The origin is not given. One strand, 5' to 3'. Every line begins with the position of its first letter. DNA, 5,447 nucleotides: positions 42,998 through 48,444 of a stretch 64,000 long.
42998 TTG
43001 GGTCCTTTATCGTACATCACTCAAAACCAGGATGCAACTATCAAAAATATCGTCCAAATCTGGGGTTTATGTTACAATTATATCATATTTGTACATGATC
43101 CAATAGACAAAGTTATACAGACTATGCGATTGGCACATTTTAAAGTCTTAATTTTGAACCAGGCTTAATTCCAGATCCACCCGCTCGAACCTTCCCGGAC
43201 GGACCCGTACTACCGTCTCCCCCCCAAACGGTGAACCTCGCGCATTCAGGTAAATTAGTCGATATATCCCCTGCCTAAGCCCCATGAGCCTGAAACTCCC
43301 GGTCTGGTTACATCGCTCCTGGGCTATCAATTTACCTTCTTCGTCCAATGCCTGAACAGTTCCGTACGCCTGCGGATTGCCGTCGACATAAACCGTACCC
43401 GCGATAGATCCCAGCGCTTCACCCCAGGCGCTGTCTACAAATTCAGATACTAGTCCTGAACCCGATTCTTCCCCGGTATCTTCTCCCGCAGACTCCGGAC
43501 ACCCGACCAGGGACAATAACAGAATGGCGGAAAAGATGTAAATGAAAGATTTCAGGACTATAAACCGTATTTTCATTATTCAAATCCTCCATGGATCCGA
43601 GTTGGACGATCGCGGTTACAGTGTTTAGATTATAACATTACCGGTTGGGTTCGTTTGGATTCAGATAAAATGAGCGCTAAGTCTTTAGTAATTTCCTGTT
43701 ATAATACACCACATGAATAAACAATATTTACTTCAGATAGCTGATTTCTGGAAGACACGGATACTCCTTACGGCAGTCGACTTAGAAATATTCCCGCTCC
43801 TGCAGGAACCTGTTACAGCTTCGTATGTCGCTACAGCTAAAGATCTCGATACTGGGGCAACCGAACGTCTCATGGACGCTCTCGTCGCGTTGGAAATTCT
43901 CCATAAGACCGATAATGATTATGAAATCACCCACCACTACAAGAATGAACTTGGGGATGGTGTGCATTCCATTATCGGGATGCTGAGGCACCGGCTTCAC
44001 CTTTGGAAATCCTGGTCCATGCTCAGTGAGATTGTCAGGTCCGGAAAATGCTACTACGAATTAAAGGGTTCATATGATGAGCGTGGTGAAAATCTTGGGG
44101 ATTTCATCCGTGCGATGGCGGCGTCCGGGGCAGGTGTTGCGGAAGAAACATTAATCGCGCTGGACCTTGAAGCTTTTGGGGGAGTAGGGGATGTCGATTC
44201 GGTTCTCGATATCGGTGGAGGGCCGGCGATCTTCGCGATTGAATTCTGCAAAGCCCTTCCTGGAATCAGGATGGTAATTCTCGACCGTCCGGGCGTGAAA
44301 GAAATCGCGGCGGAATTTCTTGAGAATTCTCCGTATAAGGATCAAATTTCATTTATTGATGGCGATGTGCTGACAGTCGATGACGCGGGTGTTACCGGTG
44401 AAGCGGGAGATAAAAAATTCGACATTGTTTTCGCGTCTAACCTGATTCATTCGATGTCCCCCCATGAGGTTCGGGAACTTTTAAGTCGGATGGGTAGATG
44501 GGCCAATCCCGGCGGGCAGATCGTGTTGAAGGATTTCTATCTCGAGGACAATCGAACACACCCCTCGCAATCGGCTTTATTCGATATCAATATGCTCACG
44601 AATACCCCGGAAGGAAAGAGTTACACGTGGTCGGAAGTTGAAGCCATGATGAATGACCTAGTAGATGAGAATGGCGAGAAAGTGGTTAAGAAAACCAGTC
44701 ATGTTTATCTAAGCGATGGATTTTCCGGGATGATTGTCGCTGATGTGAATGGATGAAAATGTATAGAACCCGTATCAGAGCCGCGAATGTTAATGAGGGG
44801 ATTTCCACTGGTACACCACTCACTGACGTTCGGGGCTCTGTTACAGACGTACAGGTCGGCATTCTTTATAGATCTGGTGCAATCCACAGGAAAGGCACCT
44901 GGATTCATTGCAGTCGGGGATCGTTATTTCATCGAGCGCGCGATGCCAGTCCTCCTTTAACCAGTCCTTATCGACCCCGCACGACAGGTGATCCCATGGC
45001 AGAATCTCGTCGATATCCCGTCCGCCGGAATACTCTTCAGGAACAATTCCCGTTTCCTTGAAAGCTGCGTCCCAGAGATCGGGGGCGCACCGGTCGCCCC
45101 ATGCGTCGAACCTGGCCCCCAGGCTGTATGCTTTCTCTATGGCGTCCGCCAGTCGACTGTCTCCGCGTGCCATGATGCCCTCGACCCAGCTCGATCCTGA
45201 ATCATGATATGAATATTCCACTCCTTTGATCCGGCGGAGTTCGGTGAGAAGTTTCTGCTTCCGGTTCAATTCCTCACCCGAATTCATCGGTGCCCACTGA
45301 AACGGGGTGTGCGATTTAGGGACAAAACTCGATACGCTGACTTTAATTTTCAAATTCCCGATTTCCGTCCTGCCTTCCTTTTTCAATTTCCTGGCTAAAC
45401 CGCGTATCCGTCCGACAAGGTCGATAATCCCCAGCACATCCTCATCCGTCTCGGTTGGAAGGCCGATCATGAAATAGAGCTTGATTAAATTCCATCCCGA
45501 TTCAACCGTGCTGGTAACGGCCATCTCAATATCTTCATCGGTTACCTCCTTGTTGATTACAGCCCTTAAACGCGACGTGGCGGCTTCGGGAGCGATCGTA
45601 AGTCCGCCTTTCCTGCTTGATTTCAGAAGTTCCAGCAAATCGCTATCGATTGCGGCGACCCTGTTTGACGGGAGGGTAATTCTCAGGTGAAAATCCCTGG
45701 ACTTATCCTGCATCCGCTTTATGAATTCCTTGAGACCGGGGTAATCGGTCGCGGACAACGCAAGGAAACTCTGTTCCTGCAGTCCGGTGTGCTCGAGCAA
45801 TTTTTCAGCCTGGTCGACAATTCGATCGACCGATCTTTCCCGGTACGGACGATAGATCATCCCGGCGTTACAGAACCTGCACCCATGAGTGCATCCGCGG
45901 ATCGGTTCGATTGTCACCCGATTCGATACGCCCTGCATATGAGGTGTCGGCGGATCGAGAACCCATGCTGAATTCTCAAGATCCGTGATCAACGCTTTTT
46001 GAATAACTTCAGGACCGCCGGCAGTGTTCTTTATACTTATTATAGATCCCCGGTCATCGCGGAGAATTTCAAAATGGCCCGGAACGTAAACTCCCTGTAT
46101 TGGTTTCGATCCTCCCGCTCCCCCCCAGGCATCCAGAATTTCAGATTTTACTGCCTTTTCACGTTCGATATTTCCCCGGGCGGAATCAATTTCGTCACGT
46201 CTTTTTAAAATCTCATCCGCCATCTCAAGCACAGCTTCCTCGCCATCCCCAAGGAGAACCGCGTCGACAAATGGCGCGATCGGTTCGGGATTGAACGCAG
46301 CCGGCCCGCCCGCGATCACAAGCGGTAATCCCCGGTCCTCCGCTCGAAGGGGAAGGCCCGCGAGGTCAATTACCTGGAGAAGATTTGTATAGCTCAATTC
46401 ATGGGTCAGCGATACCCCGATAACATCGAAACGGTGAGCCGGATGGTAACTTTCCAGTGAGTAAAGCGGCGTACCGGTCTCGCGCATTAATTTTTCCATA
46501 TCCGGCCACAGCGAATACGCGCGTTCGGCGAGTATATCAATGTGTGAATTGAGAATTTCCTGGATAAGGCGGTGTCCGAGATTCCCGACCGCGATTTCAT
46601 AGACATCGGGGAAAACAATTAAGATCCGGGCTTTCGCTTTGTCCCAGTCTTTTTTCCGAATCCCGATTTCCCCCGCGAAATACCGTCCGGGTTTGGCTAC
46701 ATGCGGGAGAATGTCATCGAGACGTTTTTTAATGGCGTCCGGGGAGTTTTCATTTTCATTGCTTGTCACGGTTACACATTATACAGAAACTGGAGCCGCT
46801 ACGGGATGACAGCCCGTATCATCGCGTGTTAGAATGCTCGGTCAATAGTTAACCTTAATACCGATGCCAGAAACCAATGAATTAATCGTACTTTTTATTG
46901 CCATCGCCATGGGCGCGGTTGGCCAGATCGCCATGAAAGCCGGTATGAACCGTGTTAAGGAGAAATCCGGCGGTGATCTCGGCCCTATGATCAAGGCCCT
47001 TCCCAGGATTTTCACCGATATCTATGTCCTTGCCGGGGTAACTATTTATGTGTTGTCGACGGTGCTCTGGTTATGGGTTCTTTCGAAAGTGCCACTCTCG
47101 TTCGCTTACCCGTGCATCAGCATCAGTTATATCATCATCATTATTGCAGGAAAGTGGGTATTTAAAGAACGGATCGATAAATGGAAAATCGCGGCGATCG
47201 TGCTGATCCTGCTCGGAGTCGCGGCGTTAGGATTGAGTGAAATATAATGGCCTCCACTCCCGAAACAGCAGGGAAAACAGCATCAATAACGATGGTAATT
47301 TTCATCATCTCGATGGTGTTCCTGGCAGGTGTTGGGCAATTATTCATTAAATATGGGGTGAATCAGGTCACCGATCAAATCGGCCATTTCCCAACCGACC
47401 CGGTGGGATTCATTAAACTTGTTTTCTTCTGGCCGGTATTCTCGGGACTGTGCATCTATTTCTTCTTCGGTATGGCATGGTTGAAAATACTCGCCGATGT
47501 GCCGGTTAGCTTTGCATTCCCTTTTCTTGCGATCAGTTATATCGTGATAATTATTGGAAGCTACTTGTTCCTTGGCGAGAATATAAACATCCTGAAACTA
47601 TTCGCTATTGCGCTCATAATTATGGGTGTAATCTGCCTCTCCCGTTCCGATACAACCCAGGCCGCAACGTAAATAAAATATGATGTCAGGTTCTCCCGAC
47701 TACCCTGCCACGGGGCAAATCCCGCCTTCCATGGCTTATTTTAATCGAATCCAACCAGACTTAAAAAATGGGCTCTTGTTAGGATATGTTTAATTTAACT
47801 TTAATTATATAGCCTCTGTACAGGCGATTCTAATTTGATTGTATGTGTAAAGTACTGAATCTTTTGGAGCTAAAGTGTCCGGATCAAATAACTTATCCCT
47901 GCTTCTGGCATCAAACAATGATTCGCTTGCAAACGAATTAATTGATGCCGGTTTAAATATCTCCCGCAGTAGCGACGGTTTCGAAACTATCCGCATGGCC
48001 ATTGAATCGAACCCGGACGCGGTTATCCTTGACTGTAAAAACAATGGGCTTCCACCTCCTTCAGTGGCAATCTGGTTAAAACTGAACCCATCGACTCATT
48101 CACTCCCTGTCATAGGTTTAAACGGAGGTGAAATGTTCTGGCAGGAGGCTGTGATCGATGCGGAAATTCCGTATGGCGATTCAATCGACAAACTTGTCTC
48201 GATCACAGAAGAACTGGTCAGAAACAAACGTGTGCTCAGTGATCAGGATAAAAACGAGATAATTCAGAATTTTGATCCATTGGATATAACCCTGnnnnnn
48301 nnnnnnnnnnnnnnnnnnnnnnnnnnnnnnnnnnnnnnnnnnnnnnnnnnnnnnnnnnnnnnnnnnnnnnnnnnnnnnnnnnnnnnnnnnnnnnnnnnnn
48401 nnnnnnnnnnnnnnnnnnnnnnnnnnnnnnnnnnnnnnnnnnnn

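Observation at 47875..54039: Partner-switching-like module lacking a STAS antagonist: two GAF-PP2C phosphatases flanking a lysine-rich Asp23 homolog, one fused to an RsbW-type kinase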

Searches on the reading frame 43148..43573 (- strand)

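Call 8: search_protein_families(library=pfam, proteins=[window:43148-43573:-], max_evalue=0.01)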
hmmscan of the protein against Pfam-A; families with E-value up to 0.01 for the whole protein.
window:43148-43573:- (141 aa): 2 families
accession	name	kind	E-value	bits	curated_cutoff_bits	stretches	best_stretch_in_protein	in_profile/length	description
PF13620.12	CarboxypepD_reg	-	1.3e-05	25.9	32.3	1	56-136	1-81/82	Carboxypeptidase regulatory-like domain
PF07210.18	DUF1416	-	0.0056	17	23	1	57-134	22-95/97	Protein of unknown function (DUF1416)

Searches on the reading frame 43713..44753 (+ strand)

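Call 8: search_protein_families(library=pfam, proteins=[window:43713-44753:+], max_evalue=0.01)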
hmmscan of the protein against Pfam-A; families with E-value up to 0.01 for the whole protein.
window:43713-44753:+ (347 aa): 8 families
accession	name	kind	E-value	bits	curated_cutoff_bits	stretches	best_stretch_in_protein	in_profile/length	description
PF00891.24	Methyltransf_2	-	6.5e-16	58.7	22.3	1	131-313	39-204/210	O-methyltransferase domain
PF08100.18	Dimerisation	-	2e-11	44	25.6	1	4-73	7-84/93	O-methyltransferase dimerisation domain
PF13649.12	Methyltransf_25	-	1.2e-08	36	27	1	164-268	1-97/97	Methyltransferase domain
PF13489.12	Methyltransf_23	-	2.4e-07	31.1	27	1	160-278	22-122/164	Methyltransferase domain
PF08242.18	Methyltransf_12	-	2.7e-07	31.7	30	1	165-269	1-97/98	Methyltransferase domain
PF06080.18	DUF938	-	8.2e-06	26.2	27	1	163-295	28-160/202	Protein of unknown function (DUF938)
PF08241.18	Methyltransf_11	-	3.9e-05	24.7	21.2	1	165-272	1-95/95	Methyltransferase domain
PF13847.12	Methyltransf_31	-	0.00024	21.2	27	1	163-283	6-120/145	Methyltransferase domain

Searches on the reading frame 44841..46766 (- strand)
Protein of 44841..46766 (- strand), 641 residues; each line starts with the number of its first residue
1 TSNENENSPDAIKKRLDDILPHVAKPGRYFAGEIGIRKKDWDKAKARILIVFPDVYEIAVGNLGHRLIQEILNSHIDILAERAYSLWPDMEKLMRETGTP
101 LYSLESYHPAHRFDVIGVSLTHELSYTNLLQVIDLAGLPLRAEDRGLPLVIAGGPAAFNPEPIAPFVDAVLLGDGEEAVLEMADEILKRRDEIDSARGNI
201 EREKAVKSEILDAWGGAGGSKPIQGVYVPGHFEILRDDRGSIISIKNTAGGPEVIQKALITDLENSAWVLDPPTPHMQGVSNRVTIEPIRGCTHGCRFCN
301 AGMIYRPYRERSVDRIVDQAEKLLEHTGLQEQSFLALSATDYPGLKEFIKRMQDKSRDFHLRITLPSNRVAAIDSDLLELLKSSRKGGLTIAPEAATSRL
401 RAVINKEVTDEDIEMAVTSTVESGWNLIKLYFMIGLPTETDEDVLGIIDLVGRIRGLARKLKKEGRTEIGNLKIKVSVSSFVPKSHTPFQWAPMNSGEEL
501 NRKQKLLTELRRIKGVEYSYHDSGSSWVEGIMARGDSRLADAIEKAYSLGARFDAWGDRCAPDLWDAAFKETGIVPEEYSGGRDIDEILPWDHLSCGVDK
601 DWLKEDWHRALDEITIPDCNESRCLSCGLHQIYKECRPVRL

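Call 8: search_protein_families(library=pfam, proteins=[window:44841-46766:-], max_evalue=0.01)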
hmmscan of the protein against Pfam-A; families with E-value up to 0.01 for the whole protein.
window:44841-46766:- (641 aa): 3 families
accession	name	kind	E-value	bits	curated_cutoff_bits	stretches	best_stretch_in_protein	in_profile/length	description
PF19864.5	Radical_SAM_N2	-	1.5e-44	151.5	29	1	64-194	1-133/151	Radical SAM proteins, N-terminal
PF04055.27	Radical_SAM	-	1.2e-20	74.8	29.5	1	286-451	1-166/166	Radical SAM superfamily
PF02310.24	B12-binding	-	8.9e-06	26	32.1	1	108-181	47-119/121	B12 binding domain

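Call 38: search_protein_families(library=ncbifam, proteins=[window:44841-46766:-], max_evalue=0.001)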
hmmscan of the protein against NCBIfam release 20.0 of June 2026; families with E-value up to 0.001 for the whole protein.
window:44841-46766:- (641 aa): 19 families
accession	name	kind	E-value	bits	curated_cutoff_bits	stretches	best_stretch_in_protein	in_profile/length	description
TIGR03960.1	rSAM_fuse_unch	hypoth_equivalog_domain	1.5e-181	605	462.3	1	17-632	1-600/605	TIGR03960 family B12-binding radical SAM protein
TIGR04013.1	B12_SAM_MJ_1487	hypoth_equivalog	1.3e-16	60.5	251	1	255-454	124-333/382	TIGR04013 family B12-binding domain/radical SAM domain-containing protein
NF050148.1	rSAM_ApyD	equivalog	8.2e-13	47.6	750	1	283-454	199-366/645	RiPP biosynthesis radical SAM protein ApyD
TIGR04190.1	B12_SAM_Ta0216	equivalog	2.7e-12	46.1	500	1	289-460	225-400/554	TIGR04190 family B12-binding domain/radical SAM domain protein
TIGR04014.1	B12_SAM_MJ_0865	equivalog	8.9e-11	41.2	360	1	283-451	160-333/434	methyl-coenzyme M reductase glutamine C-methyltransferase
TIGR04072.2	rSAM_ladder_B12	equivalog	2.6e-08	32.9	360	1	281-445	178-340/443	lipid biosynthesis B12-binding/radical SAM protein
TIGR02026.1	BchE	equivalog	2.4e-07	30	481.35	1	281-444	191-355/497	magnesium-protoporphyrin IX monomethyl ester anaerobic oxidative cyclase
TIGR03975.1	rSAM_ocin_1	subfamily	4e-06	25.6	281.85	0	280-330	258-312/606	RiPP maturation radical SAM C-methyltransferase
TIGR04479.1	bcpD_PhpK_rSAM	subfamily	4.6e-06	25.3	600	1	279-452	237-407/504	PhpK family radical SAM P-methyltransferase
TIGR00089.1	TIGR00089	subfamily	5.3e-06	25.5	251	1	280-454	137-318/429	MiaB/RimO family radical SAM methylthiotransferase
TIGR03471.1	HpnJ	equivalog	3.1e-05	23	577.6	1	285-449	199-360/472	hopanoid biosynthesis associated radical SAM protein HpnJ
NF006065.0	PRK08207.2-4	equivalog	4.3e-05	22.7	922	1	358-449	257-351/484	coproporphyrinogen III oxidase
TIGR01579.1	MiaB-like-C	equivalog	5.6e-05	22.6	357.05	1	290-454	147-318/416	tRNA (N(6)-L-threonylcarbamoyladenosine(37)-C(2))-methylthiotransferase MtaB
TIGR04367.1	HpnR_B12_rSAM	equivalog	6.2e-05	21.7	650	0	285-325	188-229/490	hopanoid C-3 methylase HpnR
TIGR04385.1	B12_rSAM_cofa1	equivalog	0.00012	21.5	450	1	282-473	194-383/438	B12 lower ligand biosynthesis radical SAM protein BzaD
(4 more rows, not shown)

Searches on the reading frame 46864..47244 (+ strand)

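Call 8: search_protein_families(library=pfam, proteins=[window:46864-47244:+], max_evalue=0.01)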
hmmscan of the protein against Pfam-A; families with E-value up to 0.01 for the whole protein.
window:46864-47244:+ (127 aa): 4 families
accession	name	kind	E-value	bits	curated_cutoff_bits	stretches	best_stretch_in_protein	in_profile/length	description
PF00892.27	EamA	-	2.6e-10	41.1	28.2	1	54-122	65-133/135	EamA-like transporter family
PF10639.15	TMEM234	-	2.3e-06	28.1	30.1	1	24-120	15-110/113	Putative transmembrane family 234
PF00893.25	Multi_Drug_Res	-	0.00013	22.8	23.7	1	56-115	33-93/93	Small Multidrug Resistance protein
PF07457.16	DUF1516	-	0.0035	17.9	30.5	1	87-127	39-79/108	Protein of unknown function (DUF1516)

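Call 38: search_protein_families(library=ncbifam, proteins=[window:46864-47244:+], max_evalue=0.001)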
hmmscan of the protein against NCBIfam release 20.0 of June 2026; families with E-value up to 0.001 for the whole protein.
window:46864-47244:+ (127 aa): 3 families
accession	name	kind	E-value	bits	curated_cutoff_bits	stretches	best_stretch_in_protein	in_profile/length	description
NF002816.2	PRK02971.1-2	equivalog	1e-14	55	99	1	12-121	5-115/120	4-amino-4-deoxy-L-arabinose-phosphoundecaprenol flippase subunit ArnF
NF011625.2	PRK15051.1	equivalog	1.3e-08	35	92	1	61-124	44-109/111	4-amino-4-deoxy-L-arabinose-phosphoundecaprenol flippase subunit ArnE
NF051482.1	EbrB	exception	0.00049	20.7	160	1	46-123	23-102/105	SMR family multidrug efflux transporter EbrB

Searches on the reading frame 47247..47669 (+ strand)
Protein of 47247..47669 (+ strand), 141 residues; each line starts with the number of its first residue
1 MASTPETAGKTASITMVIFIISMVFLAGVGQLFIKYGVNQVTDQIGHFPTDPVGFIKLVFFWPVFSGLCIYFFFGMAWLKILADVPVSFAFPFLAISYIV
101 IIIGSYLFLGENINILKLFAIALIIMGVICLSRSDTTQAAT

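Call 8: search_protein_families(library=pfam, proteins=[window:47247-47669:+], max_evalue=0.01)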
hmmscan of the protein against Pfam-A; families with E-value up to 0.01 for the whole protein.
window:47247-47669:+ (141 aa): 2 families
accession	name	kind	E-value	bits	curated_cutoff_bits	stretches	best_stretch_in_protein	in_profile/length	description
PF00892.27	EamA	-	1.7e-06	28.8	28.2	1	13-132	32-134/135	EamA-like transporter family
PF03151.22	TPT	-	0.00046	20.1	30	1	14-131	180-290/291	Triose-phosphate Transporter family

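Call 38: search_protein_families(library=ncbifam, proteins=[window:47247-47669:+], max_evalue=0.001)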
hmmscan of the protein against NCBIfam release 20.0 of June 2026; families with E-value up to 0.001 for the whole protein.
window:47247-47669:+ (141 aa): 3 families
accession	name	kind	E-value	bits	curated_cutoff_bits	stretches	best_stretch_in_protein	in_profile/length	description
NF002816.2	PRK02971.1-2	equivalog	6.8e-11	42.7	99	1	21-133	4-118/120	4-amino-4-deoxy-L-arabinose-phosphoundecaprenol flippase subunit ArnF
NF011625.2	PRK15051.1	equivalog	2.3e-06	27.8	92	1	57-132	34-108/111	4-amino-4-deoxy-L-arabinose-phosphoundecaprenol flippase subunit ArnE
TIGR03340.1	phn_DUF6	hypoth_equivalog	0.00026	20.7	288.15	1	71-138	75-140/281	phosphonate utilization associated putative membrane protein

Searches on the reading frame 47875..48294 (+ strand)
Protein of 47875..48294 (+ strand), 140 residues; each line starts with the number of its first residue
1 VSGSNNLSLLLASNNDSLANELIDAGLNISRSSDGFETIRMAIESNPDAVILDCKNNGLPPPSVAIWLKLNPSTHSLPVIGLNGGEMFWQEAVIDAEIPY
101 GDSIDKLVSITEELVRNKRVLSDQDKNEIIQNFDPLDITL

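Call 9: search_protein_families(library=pfam, proteins=[window:47875-48294:+], max_evalue=10)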
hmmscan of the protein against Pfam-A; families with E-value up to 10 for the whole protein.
seq(140 aa): 0 families
